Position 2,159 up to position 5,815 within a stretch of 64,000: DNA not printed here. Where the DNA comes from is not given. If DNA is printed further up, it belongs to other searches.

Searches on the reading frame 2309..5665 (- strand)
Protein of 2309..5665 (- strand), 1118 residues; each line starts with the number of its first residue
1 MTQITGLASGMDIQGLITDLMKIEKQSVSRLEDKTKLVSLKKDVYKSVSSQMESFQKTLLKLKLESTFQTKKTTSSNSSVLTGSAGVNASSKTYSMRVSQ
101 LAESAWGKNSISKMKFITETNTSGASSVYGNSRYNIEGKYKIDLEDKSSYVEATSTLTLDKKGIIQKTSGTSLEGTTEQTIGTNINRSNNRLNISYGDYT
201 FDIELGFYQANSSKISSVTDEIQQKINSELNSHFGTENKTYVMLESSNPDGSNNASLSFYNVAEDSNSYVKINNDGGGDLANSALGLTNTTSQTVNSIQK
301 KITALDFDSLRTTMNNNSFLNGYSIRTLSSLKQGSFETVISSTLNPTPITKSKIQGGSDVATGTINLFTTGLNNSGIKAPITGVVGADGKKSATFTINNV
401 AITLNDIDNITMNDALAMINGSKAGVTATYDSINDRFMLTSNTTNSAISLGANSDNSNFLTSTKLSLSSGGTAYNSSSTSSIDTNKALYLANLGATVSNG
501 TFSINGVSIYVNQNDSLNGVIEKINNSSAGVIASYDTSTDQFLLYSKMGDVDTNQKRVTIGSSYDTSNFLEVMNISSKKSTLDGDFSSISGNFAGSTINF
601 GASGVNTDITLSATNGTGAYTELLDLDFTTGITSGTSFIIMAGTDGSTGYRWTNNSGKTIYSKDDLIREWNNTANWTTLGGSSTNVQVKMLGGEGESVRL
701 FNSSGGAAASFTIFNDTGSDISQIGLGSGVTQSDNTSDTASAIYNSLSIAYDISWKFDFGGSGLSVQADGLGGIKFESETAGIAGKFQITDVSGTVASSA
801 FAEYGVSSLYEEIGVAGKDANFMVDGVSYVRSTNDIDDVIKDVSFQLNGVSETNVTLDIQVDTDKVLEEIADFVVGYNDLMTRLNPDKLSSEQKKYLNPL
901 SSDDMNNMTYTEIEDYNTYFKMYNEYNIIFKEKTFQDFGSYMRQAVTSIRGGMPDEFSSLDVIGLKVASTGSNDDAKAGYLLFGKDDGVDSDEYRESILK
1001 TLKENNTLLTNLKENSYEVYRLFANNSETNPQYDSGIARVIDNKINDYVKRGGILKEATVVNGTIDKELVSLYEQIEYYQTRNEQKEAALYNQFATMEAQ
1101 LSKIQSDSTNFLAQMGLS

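Call 61: search_protein_families(library=pfam, proteins=[window:2309-5665:-], max_evalue=0.00001)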
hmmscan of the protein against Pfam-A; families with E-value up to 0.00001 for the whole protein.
window:2309-5665:- (1118 aa): 2 families
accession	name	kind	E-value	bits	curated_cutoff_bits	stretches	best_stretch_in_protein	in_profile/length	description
PF07195.17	FliD_C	-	7.3e-27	94.7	25.4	1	817-1105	1-235/236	Flagellar hook-associated protein 2 C-terminus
PF02465.23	FliD_N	-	1.7e-21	77.1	24.8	1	9-104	1-96/97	Flagellar hook-associated protein 2 N-terminus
